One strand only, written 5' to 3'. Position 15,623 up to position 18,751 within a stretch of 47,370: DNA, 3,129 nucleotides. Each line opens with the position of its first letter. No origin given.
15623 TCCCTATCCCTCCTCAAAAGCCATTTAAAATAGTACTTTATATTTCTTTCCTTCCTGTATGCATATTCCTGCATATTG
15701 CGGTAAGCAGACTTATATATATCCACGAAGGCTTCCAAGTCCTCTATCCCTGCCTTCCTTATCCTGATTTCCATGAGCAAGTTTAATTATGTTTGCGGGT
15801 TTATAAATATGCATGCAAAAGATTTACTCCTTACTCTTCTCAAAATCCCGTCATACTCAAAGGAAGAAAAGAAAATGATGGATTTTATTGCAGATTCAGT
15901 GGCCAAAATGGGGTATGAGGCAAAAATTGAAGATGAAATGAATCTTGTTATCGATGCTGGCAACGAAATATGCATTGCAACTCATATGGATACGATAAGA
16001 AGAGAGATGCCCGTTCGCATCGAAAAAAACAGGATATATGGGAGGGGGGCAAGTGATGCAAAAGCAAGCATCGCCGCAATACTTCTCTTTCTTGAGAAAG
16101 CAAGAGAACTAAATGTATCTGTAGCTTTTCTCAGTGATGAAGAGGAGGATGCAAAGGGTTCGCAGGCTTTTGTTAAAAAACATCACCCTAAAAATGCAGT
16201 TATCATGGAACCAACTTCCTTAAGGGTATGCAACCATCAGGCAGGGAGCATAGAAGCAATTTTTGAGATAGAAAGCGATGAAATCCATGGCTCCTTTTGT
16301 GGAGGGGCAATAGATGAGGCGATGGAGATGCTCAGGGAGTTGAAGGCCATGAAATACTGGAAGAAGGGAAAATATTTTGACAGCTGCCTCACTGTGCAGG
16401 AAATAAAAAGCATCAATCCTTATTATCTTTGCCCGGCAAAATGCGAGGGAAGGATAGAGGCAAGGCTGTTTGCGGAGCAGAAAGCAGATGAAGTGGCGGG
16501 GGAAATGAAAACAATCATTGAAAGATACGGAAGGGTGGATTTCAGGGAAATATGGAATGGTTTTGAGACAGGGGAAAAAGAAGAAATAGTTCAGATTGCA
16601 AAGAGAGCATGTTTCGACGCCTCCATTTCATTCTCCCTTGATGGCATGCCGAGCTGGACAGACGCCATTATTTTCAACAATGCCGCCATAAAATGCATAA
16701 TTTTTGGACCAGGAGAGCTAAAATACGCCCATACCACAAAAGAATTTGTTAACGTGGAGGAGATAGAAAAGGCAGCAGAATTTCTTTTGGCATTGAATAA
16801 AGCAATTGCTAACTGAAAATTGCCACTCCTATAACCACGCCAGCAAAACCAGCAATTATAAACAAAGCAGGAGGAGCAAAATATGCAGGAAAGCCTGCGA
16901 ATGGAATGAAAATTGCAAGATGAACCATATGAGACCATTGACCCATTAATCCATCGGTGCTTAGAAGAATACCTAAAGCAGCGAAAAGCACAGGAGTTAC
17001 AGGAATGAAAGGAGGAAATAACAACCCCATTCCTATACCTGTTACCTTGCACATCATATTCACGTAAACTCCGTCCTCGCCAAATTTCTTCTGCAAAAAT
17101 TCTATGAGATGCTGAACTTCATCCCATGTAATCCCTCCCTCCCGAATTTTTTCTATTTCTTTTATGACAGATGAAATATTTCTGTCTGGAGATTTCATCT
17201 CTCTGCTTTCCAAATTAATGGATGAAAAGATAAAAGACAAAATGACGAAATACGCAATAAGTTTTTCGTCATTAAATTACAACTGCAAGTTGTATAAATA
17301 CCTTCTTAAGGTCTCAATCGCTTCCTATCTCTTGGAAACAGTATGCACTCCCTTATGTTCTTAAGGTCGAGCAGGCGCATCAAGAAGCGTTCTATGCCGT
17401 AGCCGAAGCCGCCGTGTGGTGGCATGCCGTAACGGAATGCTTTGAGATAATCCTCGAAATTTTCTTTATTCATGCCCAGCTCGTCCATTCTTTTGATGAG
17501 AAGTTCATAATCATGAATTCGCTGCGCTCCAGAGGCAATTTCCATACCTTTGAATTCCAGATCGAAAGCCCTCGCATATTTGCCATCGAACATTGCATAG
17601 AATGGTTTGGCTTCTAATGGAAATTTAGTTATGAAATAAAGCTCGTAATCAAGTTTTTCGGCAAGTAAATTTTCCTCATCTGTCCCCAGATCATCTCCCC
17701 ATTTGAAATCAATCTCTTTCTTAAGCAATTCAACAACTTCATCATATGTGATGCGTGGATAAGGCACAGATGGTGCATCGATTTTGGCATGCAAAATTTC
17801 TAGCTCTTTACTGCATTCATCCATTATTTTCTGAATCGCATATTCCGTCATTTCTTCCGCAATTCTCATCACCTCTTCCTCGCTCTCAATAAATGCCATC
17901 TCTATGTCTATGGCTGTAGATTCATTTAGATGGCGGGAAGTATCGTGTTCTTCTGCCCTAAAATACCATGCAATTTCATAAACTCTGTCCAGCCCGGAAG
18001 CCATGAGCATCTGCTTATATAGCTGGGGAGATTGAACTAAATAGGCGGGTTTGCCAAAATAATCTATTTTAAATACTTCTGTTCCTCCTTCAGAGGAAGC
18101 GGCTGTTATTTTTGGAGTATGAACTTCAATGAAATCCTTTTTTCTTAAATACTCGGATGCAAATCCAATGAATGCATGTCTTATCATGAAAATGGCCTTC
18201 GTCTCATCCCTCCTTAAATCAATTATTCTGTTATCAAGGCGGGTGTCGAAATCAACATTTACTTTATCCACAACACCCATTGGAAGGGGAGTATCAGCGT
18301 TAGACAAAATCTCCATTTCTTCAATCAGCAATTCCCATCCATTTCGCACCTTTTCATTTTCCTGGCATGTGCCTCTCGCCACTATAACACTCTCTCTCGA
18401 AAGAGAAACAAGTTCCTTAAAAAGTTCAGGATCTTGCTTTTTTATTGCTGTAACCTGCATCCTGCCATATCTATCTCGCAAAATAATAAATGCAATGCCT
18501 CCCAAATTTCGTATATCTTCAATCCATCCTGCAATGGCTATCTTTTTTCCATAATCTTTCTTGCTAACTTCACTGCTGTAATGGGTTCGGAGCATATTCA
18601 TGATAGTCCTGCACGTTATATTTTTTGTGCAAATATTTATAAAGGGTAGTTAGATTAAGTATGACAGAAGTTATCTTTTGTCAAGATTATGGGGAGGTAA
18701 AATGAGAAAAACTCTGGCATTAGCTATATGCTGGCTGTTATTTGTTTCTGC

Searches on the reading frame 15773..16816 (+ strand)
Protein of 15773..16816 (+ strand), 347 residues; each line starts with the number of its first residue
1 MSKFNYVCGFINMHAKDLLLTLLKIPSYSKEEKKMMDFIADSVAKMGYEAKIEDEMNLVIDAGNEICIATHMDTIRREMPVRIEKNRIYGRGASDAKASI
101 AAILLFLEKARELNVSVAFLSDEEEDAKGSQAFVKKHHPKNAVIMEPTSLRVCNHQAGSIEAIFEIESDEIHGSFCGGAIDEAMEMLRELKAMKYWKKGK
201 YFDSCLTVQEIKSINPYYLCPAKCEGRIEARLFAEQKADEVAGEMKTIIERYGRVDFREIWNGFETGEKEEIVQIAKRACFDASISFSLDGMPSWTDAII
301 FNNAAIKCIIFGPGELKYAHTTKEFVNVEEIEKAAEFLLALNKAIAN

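Call 79: search_protein_families(library=pfam, proteins=[window:15773-16816:+], max_evalue=0.000001)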
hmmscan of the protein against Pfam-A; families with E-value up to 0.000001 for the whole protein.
window:15773-16816:+ (347 aa): 1 family
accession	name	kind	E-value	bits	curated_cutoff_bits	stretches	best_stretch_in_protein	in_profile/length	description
PF01546.33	Peptidase_M20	-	3e-24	86.5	24.6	1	68-341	2-203/206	Peptidase family M20/M25/M40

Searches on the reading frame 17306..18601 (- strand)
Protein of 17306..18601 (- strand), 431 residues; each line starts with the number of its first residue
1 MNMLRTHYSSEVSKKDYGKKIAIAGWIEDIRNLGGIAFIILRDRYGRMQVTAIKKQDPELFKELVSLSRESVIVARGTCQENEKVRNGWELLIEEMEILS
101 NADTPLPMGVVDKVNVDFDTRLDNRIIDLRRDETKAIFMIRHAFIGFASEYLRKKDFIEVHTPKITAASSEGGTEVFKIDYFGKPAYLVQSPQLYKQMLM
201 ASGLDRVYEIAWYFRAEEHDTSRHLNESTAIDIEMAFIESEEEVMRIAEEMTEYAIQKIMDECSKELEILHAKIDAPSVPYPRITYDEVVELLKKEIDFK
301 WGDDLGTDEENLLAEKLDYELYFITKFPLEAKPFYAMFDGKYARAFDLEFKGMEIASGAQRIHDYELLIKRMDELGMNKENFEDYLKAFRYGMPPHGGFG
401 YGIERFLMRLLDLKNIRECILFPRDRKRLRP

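Call 79: search_protein_families(library=pfam, proteins=[window:17306-18601:-], max_evalue=0.000001)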
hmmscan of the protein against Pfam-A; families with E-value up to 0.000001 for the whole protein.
window:17306-18601:- (431 aa): 2 families
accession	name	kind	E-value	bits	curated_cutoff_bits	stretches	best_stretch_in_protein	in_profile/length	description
PF00152.25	tRNA-synt_2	-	2.1e-88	296.8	25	1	119-425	3-307/308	tRNA synthetases class II (D, K and N)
PF01336.31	tRNA_anti-codon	-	9e-14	51.6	27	1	22-99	2-75/75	OB-fold nucleic acid binding domain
